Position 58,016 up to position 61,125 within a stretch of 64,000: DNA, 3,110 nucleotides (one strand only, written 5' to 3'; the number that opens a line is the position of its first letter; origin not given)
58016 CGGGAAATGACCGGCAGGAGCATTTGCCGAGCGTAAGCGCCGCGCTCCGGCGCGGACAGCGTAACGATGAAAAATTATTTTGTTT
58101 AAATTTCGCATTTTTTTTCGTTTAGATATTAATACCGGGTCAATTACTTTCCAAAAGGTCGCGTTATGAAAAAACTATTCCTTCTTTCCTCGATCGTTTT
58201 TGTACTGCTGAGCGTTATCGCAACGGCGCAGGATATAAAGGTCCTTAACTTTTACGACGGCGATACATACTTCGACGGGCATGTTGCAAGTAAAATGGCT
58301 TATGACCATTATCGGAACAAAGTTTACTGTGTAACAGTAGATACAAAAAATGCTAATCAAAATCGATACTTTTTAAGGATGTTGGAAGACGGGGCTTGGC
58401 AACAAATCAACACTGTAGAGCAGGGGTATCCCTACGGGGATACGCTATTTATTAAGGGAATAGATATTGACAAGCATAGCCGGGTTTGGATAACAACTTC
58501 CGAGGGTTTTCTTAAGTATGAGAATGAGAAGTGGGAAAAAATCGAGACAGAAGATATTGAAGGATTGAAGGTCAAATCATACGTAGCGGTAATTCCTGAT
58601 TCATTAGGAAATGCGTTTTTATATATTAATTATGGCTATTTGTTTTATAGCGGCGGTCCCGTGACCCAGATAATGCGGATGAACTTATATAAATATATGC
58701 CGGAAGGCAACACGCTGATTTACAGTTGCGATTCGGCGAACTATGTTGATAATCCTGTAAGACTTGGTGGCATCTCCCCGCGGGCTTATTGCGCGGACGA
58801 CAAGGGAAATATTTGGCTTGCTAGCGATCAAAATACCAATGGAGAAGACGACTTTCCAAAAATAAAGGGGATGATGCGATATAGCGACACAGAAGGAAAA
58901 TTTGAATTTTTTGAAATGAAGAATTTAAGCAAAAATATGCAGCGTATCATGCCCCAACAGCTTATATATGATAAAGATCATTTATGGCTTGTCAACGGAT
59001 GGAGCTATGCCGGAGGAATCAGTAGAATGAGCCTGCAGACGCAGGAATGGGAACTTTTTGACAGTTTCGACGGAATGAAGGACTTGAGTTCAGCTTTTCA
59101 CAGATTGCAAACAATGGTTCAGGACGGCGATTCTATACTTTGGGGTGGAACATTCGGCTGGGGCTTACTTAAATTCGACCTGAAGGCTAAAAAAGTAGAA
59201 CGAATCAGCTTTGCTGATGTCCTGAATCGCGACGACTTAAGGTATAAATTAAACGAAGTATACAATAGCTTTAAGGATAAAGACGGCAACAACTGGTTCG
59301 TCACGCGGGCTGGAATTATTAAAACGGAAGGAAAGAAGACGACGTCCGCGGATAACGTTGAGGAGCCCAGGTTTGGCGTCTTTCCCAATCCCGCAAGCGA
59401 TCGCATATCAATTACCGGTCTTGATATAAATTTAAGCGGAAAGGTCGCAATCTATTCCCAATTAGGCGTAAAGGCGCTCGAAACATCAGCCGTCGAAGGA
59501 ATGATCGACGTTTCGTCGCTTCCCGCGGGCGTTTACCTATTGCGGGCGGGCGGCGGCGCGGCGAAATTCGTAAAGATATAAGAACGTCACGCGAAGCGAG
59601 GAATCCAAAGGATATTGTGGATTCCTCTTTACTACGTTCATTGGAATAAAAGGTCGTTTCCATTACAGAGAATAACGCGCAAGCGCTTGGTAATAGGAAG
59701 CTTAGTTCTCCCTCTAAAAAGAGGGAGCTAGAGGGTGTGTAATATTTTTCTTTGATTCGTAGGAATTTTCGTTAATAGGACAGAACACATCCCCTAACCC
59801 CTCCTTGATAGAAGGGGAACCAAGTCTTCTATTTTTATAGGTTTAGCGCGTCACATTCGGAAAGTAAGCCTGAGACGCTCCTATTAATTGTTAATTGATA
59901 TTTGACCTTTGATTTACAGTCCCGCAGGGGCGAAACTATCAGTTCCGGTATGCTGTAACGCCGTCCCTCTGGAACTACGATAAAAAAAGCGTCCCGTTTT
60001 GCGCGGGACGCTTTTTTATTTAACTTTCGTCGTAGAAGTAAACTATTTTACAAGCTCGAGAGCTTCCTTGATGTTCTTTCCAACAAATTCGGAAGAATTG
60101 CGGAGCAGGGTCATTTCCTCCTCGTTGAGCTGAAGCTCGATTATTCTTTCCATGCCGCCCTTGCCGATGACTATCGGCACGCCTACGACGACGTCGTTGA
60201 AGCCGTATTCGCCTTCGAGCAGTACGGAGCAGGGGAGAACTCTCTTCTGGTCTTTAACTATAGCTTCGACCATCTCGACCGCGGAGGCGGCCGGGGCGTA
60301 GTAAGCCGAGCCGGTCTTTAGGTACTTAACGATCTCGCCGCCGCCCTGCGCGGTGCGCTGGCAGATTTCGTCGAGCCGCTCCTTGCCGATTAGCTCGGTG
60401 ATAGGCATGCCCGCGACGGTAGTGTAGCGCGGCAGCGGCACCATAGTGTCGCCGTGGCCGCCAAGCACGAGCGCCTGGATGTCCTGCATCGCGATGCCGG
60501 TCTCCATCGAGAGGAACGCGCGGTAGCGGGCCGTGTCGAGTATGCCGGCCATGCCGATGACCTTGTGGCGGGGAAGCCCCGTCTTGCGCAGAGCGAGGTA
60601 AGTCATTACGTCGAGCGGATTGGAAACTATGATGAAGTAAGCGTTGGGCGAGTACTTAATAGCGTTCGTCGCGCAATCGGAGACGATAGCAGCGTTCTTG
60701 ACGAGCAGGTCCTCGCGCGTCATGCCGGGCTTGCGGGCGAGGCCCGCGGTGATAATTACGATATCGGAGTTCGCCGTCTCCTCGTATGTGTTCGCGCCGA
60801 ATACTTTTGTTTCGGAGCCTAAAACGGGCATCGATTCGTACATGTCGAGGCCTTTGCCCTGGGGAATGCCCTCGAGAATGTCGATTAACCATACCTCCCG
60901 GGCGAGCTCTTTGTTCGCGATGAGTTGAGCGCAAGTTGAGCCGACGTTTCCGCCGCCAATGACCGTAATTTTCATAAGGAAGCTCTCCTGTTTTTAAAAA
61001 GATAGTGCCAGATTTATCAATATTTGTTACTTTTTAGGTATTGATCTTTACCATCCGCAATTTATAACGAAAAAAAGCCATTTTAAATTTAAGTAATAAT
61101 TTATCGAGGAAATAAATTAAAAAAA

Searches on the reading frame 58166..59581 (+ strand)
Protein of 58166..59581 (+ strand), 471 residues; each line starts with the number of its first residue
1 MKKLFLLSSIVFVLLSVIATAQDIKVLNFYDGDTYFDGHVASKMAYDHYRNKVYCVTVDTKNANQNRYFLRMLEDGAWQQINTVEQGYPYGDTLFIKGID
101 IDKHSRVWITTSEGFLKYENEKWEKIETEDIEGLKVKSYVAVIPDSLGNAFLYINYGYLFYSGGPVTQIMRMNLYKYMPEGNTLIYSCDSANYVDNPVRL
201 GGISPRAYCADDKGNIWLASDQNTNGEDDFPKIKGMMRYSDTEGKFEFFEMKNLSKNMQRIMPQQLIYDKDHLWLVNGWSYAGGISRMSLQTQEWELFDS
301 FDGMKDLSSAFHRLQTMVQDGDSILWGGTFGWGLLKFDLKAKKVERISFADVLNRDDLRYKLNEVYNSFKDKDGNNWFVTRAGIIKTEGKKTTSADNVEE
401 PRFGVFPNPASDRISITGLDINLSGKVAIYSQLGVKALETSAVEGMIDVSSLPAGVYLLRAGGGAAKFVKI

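Call 91: search_protein_families(library=pfam, proteins=[window:58166-59581:+], max_evalue=0.0001)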
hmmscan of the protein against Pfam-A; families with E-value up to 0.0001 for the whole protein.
window:58166-59581:+ (471 aa): 1 family
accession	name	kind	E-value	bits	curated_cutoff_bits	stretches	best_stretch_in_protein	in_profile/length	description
PF18962.6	Por_Secre_tail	-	2e-08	34.8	27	1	405-468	1-69/75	Secretion system C-terminal sorting domain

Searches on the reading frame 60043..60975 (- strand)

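Call 91: search_protein_families(library=pfam, proteins=[window:60043-60975:-], max_evalue=0.0001)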
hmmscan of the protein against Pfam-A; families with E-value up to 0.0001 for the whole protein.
window:60043-60975:- (310 aa): 2 families
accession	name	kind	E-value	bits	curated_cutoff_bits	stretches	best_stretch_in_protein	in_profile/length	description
PF00056.29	Ldh_1_N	-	1.3e-40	139.2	27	1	1-141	1-141/141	lactate/malate dehydrogenase, NAD binding domain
PF02866.23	Ldh_1_C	-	1.2e-32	113.8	22.6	1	146-307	3-172/174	lactate/malate dehydrogenase, alpha/beta C-terminal domain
